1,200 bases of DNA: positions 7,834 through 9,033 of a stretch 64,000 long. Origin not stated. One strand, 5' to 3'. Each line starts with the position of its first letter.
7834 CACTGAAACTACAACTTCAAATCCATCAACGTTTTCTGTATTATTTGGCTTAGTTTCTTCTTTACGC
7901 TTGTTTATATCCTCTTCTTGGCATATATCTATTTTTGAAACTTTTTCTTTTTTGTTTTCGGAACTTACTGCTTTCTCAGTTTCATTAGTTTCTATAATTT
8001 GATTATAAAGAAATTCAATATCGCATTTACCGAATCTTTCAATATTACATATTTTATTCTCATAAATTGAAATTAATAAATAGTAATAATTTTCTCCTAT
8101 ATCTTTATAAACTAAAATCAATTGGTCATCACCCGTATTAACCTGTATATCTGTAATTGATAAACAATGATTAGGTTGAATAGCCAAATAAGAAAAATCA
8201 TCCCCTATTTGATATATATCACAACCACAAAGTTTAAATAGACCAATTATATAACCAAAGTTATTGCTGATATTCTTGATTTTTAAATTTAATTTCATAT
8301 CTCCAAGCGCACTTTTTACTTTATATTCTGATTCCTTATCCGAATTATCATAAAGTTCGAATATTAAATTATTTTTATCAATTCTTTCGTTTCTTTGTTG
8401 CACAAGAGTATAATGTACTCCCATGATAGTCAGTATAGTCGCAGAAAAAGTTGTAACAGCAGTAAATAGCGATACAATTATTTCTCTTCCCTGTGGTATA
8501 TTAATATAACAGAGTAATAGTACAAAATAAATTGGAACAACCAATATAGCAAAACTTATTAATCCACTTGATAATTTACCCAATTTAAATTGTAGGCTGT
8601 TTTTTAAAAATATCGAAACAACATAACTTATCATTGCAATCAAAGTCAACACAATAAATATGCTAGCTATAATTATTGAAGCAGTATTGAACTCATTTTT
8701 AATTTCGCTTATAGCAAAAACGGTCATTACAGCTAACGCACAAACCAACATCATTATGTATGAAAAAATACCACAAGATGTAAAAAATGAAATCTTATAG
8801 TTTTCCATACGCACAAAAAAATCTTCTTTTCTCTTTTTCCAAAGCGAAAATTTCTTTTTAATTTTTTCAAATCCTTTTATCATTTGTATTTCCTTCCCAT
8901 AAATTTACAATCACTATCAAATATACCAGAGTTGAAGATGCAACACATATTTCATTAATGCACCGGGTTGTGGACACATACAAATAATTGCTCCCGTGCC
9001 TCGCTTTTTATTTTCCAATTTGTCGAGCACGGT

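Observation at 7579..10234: Self-contained two-gene operon: AAA/PD-(D/E)xK ATPase plus a 4-TM protein ending in an HRDC domain (candidate uncharacterised defence or abortive-infection module)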

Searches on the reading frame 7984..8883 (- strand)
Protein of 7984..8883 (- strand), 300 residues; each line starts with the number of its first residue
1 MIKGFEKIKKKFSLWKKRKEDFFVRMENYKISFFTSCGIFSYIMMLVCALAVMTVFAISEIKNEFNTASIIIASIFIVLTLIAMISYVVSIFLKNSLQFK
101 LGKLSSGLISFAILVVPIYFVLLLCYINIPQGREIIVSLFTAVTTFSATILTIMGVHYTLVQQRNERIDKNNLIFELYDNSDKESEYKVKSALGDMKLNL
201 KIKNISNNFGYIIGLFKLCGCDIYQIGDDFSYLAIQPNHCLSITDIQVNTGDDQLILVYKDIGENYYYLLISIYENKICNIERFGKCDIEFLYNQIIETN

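Call 72: search_protein_representatives(alignment_id=A5)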
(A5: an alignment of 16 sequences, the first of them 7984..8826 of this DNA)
Query: 16 sequences, 283 profile positions. Proteins with E-value up to 0.001 (for the whole library): 43; up to 1e-10: 22; up to 1e-30: 17. The best 43 are listed.
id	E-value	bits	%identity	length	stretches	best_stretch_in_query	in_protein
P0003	5.4e-116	403.2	-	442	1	1-282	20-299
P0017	7.1e-106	370.0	-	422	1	1-282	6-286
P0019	2.0e-88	312.8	-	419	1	1-283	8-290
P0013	6.5e-88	311.1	-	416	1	1-282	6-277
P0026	2.0e-84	299.6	-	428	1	1-282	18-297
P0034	2.4e-73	263.3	-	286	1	2-283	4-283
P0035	7.2e-72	258.4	-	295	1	2-282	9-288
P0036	5.4e-71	255.6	-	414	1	1-250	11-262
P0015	1.0e-70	254.6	-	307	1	104-283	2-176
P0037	1.5e-68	247.6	-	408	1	1-282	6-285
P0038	1.7e-68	247.3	-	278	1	1-257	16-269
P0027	1.5e-65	237.7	-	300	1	114-283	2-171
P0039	1.5e-63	231.2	-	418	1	1-283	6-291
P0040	3.9e-58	213.4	-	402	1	2-281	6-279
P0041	1.4e-51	191.9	-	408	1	2-282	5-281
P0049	6.2e-10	55.2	-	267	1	24-266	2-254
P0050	2.1e-09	53.5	-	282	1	18-259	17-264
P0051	8.6e-09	51.5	-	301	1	20-257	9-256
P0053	1.2e-08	51.0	-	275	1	7-259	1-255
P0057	8.9e-08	48.1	-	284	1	7-266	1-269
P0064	2.8e-05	39.9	-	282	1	13-262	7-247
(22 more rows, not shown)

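Call 74: search_protein_families(library=pfam, proteins=[P0036, P0049, P0050, P0051, P0053, P0057, P0064, P0034, P0035, P0038], max_evalue=0.1)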
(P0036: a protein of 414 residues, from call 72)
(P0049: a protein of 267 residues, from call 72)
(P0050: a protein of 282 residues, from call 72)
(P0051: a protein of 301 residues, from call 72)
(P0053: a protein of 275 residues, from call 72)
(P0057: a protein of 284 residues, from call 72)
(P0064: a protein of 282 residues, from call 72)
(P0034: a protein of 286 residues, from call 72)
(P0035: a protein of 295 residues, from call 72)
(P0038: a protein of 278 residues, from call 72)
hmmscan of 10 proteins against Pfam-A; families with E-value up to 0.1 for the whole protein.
P0036 (414 aa): 1 family
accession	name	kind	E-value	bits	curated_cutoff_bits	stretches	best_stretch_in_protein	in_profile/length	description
PF01184.24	Gpr1_Fun34_YaaH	-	0.0015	18.6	25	1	22-95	99-172/207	GPR1/FUN34/yaaH family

P0049 (267 aa): 3 families
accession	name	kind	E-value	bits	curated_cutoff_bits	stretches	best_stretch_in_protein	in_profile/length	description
PF20136.4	DUF6526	-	0.018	15.5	23.7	0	60-132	4-75/145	Family of unknown function (DUF6526)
PF02990.21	EMP70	-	0.027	13.6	27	1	34-125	298-389/517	Endomembrane protein 70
PF00115.25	COX1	-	0.063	12.6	34.8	1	1-128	50-183/436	Cytochrome C and Quinol oxidase polypeptide I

P0050 (282 aa): 0 families

P0051 (301 aa): 1 family
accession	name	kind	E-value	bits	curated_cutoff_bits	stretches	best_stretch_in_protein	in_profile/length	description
PF06664.17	WLS-like_TM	-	0.036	13.8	28.3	1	5-125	110-239/247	Wntless-like, transmembrane domain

P0053 (275 aa): 1 family
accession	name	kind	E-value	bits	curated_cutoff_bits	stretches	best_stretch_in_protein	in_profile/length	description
PF03339.19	Pox_L3_FP4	-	0.0027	17.2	25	1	16-42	117-143/316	Poxvirus L3/FP4 protein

P0057 (284 aa): 2 families
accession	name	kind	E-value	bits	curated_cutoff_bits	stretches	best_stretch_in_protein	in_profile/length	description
PF03189.18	Otopetrin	-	0.0023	17.4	27.8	1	20-122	242-341/434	Otopetrin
PF20136.4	DUF6526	-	0.027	14.9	23.7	0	1-58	1-59/145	Family of unknown function (DUF6526)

P0064 (282 aa): 0 families

P0034 (286 aa): 2 families
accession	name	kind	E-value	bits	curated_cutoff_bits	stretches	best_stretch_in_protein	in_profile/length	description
PF09799.14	Transmemb_17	-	0.002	19.1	26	1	11-75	22-88/107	Predicted membrane protein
PF10864.13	DUF2663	-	0.047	14.5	25.2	0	10-76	8-72/127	Protein of unknown function (DUF2663)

P0035 (295 aa): 7 families
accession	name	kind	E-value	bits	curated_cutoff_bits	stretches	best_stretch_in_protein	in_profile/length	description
PF04511.20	DER1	-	0.0029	18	26.6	1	53-138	40-122/191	Der1-like family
PF04893.22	Yip1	-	0.0036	17.6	28.6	1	32-148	32-147/173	Yip1 domain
PF10348.14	DUF2427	-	0.0062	16.8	23.8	1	53-113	42-101/105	Domain of unknown function (DUF2427)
PF04290.18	DctQ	-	0.01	16.2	28.3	1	110-154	50-95/132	Tripartite ATP-independent periplasmic transporters, DctQ component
PF09843.14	DUF2070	-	0.047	12.5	30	1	28-141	45-148/561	Predicted membrane protein (DUF2070)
PF18142.6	SLATT_fungal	-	0.051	14.1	26.5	0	92-173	15-98/121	SMODS and SLOG-associating 2TM effector domain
PF03631.20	Virul_fac_BrkB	-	0.091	12.8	33.7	0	53-144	122-210/259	Virulence factor BrkB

P0038 (278 aa): 2 families
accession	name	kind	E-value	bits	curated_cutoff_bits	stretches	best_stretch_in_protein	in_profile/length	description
PF09925.14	DUF2157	-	0.016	15.4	32.4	0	107-161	66-121/146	Predicted membrane protein (DUF2157)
PF15420.11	Abhydrolase_9_N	-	0.07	13.6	27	1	19-97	78-154/208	Alpha/beta-hydrolase family N-terminus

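Call 75: search_protein_families(library=phrogs, proteins=[P0036, P0049, P0050, P0051, P0053, P0057, P0064, P0034, P0035], max_evalue=0.01)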
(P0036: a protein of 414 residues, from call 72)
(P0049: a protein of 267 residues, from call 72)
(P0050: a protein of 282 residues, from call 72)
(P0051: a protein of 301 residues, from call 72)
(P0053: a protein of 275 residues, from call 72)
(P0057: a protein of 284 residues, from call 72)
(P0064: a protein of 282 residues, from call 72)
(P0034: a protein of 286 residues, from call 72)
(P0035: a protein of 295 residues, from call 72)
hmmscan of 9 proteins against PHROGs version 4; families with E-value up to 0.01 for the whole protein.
P0036 (414 aa): 0 families

P0049 (267 aa): 0 families

P0050 (282 aa): 0 families

P0051 (301 aa): 0 families

P0053 (275 aa): 1 family
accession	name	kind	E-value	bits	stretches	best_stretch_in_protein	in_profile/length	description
phrog_9267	-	unknown function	0.0056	17.7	0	185-266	180-259/266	-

P0057 (284 aa): 1 family
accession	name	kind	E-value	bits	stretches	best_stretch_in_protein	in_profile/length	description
phrog_6705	-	moron, auxiliary metabolic gene and host takeover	0.00086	18.7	1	35-144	266-378/647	O-antigen acetylase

P0064 (282 aa): 0 families

P0034 (286 aa): 0 families

P0035 (295 aa): 1 family
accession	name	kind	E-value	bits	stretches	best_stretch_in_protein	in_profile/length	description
phrog_2034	-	unknown function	0.0079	15.8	0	35-143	289-393/406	-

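Call 79: search_dna_similar(query=P0057, collection=phages, mode=protein, max_evalue=0.001)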
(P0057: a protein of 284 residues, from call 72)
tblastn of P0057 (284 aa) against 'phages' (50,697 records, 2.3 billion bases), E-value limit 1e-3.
No match.

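Call 80: search_dna_similar(query=window:7984-8883:-, collection=phages, mode=protein, max_evalue=0.001)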
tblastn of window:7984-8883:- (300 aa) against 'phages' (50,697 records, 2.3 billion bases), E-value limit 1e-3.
No match.

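Call 81: find_related_loci(query=A6, collection=viral_contigs, flank=7000)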
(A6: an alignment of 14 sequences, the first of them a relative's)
Query A6 (284 aa) in viral_contigs; peptide patterns used: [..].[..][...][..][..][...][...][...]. (x = any residue, [..] = any of these).
1 stretches matched a pattern, but none encodes a relative of the query by tblastn (E <= 1e-3).

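Call 82: search_dna_similar(query=P0057, collection=plasmids, mode=protein, max_evalue=0.001)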
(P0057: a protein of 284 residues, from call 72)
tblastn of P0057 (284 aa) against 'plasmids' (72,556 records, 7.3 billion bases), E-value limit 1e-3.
No match.

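Call 97: search_protein_families(library=padloc, proteins=[P0034, P0035, P0049, P0050, P0051, P0053, P0057, P0064, P0036, window:7984-8883:-], max_evalue=0.1)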
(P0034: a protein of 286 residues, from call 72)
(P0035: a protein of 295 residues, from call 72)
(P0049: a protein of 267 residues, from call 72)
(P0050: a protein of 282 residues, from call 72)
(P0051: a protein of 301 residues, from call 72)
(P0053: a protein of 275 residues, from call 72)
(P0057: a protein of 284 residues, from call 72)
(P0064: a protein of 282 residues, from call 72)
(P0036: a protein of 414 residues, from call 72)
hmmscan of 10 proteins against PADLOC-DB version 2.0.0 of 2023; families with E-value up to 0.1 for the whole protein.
P0034 (286 aa): 0 families

P0035 (295 aa): 1 family
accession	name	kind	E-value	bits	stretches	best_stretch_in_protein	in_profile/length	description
PDLC03795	RTasSLATT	-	0.035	11.7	1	100-189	36-126/183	DRT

P0049 (267 aa): 0 families

P0050 (282 aa): 0 families

P0051 (301 aa): 0 families

P0053 (275 aa): 1 family
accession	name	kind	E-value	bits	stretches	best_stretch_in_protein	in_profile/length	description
PDLC00706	Effector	-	0.018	12.8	1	80-153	34-103/172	2TM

P0057 (284 aa): 3 families
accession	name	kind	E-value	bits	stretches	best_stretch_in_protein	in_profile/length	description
PDLC00719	Effector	-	0.0014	16.1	1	9-60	18-69/256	4TM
PDLC00702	Effector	-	0.006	13.9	1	9-71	2-64/211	2TM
PDLC01158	Mem_04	-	0.042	11.5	1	11-57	2-46/212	"Membrane protein (2TM at N-terminus and a globular domain) in type III operon, could be a CARF domain diverged beyond r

P0064 (282 aa): 0 families

P0036 (414 aa): 1 family
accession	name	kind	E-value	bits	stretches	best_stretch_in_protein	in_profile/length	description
PDLC01652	WYL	-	0.00021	19.7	1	252-381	49-142/162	"CAS-I,CAS-II,CAS-III,CAS-IV,CAS-V,CAS-VI; associated_signaling"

window:7984-8883:- (300 aa): 0 families

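Call 98: search_dna_similar(query=window:7984-8883:-, collection=plasmids, mode=protein, max_evalue=0.001)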
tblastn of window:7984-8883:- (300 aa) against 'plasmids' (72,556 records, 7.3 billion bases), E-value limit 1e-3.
No match.
